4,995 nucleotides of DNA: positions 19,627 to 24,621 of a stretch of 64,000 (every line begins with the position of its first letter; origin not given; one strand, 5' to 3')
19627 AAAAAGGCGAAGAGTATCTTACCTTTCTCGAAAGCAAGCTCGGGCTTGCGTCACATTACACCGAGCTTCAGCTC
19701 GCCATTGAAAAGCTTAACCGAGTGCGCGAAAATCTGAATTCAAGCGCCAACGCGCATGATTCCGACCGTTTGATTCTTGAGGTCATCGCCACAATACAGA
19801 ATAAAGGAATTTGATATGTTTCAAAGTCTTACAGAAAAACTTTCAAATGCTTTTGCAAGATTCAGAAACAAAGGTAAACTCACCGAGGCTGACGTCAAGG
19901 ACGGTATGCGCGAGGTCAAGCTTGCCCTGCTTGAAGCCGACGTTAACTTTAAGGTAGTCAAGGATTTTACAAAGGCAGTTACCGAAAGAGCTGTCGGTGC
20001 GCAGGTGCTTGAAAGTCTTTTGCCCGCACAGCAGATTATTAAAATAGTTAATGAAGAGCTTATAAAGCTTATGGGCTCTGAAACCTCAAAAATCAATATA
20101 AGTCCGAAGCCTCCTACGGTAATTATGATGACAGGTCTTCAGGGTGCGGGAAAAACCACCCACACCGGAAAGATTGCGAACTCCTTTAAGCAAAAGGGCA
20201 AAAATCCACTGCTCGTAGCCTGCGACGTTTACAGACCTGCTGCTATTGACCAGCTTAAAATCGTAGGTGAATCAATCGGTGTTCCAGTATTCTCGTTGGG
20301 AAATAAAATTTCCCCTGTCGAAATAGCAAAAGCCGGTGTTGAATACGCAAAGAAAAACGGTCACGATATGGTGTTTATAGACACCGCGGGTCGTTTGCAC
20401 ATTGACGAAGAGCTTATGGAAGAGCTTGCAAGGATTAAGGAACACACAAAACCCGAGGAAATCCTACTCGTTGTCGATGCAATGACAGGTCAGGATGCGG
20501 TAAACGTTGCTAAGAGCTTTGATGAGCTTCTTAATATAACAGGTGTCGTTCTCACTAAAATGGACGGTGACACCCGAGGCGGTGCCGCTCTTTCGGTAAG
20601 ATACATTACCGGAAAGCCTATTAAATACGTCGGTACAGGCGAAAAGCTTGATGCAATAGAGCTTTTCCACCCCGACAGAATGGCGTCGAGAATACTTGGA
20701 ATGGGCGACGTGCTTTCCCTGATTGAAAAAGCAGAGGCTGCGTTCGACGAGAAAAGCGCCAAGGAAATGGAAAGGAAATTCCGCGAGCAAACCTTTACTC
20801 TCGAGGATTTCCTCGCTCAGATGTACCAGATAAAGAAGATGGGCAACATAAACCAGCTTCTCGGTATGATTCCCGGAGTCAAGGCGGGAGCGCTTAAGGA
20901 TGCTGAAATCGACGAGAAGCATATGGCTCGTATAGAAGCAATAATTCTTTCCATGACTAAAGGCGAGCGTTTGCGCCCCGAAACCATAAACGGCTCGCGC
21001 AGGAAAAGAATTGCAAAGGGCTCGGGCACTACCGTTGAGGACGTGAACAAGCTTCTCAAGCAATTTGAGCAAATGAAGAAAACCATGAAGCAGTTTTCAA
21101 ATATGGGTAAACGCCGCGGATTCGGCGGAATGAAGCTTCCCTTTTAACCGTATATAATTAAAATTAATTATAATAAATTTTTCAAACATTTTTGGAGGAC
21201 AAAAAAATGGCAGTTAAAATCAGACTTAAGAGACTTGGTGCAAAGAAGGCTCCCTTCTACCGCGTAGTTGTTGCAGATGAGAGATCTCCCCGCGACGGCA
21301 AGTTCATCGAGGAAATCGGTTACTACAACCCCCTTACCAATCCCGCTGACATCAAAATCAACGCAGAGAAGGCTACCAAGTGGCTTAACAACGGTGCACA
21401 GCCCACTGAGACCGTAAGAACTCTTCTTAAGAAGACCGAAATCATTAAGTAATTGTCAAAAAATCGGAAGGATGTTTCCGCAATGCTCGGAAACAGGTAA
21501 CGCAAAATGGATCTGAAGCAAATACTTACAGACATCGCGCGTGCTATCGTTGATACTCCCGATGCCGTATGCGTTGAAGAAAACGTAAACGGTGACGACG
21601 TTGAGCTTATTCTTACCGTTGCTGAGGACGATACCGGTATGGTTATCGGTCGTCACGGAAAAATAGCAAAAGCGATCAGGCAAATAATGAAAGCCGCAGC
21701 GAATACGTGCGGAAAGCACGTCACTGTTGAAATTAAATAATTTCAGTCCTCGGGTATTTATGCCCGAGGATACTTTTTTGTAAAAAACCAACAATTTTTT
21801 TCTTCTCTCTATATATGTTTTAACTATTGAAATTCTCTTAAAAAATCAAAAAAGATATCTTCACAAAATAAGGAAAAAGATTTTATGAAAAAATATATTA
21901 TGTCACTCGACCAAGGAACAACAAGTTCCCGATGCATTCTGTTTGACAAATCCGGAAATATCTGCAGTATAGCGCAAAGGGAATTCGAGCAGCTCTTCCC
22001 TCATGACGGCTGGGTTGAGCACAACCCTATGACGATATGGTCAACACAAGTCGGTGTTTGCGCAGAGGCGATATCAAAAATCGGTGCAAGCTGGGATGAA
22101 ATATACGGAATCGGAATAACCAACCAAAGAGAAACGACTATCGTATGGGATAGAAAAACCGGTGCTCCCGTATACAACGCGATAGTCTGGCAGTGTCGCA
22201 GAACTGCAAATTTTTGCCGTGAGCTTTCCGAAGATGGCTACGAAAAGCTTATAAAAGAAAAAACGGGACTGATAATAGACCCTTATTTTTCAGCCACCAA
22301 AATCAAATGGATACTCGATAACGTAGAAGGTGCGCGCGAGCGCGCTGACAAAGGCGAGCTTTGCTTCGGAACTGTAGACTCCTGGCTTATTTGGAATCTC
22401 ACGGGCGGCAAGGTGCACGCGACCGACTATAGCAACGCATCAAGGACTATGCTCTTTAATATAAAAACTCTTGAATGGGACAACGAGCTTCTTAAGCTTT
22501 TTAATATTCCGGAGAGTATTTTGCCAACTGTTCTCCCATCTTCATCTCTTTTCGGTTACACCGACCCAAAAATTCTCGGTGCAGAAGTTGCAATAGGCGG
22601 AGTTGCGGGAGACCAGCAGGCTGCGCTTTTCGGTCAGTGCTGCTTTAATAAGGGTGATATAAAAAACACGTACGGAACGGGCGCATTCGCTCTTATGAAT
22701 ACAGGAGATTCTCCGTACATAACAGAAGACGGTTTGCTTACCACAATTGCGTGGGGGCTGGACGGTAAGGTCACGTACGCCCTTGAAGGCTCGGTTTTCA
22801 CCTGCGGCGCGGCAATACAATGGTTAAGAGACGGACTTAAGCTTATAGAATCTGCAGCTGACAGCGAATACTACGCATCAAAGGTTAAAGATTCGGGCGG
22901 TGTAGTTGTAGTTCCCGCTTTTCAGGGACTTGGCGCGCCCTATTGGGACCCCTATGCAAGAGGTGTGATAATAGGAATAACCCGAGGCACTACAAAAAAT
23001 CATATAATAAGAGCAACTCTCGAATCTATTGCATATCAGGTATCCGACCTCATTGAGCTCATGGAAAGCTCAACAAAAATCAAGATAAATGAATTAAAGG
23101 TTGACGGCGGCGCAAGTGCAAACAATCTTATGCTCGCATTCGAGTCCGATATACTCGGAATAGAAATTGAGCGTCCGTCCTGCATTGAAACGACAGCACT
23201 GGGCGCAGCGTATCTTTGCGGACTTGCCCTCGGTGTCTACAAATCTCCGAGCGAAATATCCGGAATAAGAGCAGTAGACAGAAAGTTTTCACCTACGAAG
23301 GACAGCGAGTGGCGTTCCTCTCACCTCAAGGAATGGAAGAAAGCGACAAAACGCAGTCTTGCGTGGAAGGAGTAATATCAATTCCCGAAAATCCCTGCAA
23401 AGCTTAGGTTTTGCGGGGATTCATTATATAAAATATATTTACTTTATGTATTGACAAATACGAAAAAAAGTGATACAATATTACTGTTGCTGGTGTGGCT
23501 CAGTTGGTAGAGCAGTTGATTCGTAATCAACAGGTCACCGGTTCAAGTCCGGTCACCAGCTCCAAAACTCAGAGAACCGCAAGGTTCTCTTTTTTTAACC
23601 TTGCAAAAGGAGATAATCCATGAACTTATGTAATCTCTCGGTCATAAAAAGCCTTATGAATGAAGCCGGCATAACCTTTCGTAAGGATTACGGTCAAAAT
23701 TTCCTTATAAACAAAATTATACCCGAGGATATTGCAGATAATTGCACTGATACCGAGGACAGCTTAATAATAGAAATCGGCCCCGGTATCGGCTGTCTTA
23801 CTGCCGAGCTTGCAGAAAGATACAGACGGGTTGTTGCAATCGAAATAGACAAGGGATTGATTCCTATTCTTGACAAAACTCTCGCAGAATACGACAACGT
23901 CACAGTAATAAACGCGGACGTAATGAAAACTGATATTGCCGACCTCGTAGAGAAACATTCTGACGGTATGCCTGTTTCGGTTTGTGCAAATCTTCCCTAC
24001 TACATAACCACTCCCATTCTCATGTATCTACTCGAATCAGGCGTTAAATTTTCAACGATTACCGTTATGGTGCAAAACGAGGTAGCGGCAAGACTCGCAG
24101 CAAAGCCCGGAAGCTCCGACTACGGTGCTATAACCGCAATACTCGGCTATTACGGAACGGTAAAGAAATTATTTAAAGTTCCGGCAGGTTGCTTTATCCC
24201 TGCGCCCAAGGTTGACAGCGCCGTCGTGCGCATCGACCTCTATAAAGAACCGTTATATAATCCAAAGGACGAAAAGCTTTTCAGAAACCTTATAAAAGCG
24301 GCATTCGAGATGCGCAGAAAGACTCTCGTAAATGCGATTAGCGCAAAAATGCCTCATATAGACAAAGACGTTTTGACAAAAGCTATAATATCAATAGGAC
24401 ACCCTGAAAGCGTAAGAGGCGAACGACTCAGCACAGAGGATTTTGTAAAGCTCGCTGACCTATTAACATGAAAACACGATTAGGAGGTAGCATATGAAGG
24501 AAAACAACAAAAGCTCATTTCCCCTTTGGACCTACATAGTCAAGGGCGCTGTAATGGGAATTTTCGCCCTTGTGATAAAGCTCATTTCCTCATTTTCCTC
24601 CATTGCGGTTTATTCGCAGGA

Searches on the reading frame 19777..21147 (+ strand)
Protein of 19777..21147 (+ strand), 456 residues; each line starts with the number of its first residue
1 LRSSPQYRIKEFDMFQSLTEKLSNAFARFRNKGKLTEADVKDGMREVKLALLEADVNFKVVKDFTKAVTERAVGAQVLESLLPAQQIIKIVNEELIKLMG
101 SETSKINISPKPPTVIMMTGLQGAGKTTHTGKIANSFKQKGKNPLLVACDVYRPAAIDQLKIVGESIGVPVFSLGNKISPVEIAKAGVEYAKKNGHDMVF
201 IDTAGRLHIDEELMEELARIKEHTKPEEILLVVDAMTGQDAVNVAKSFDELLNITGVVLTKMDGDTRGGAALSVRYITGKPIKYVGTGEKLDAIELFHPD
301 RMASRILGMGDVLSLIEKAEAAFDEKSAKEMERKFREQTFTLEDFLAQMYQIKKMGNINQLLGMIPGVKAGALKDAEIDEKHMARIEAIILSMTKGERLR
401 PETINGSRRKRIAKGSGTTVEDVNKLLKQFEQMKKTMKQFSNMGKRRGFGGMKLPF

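Call 51: search_protein_families(library=pfam, proteins=[window:19777-21147:+], max_evalue=0.00001)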
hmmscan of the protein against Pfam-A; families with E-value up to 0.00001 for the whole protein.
window:19777-21147:+ (456 aa): 3 families
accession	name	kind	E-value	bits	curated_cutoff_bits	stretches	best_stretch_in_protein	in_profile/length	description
PF00448.28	SRP54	-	2.1e-77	259.7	22.7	1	113-308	1-196/196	SRP54-type protein, GTPase domain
PF02978.25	SRP_SPB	-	3.8e-36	123.8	27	1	339-437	1-91/91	Signal peptide binding domain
PF02881.24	SRP54_N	-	3.8e-21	75.5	22.4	1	18-95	1-75/75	SRP54-type protein, helical bundle domain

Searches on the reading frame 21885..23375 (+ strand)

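Call 51: search_protein_families(library=pfam, proteins=[window:21885-23375:+], max_evalue=0.00001)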
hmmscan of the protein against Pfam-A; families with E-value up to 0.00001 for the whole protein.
window:21885-23375:+ (496 aa): 2 families
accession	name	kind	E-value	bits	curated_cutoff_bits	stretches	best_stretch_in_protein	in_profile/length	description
PF00370.27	FGGY_N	-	4.5e-81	272.5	28.8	1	4-250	1-245/245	FGGY family of carbohydrate kinases, N-terminal domain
PF02782.22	FGGY_C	-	7.2e-42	143.9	27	1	261-448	3-197/198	FGGY family of carbohydrate kinases, C-terminal domain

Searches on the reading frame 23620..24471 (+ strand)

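Call 51: search_protein_families(library=pfam, proteins=[window:23620-24471:+], max_evalue=0.00001)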
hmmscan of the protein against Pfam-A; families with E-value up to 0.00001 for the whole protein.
window:23620-24471:+ (283 aa): 1 family
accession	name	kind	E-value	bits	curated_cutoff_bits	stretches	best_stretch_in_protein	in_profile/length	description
PF00398.26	RrnaAD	-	2.9e-63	213.9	24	1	19-278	3-257/263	Ribosomal RNA adenine dimethylase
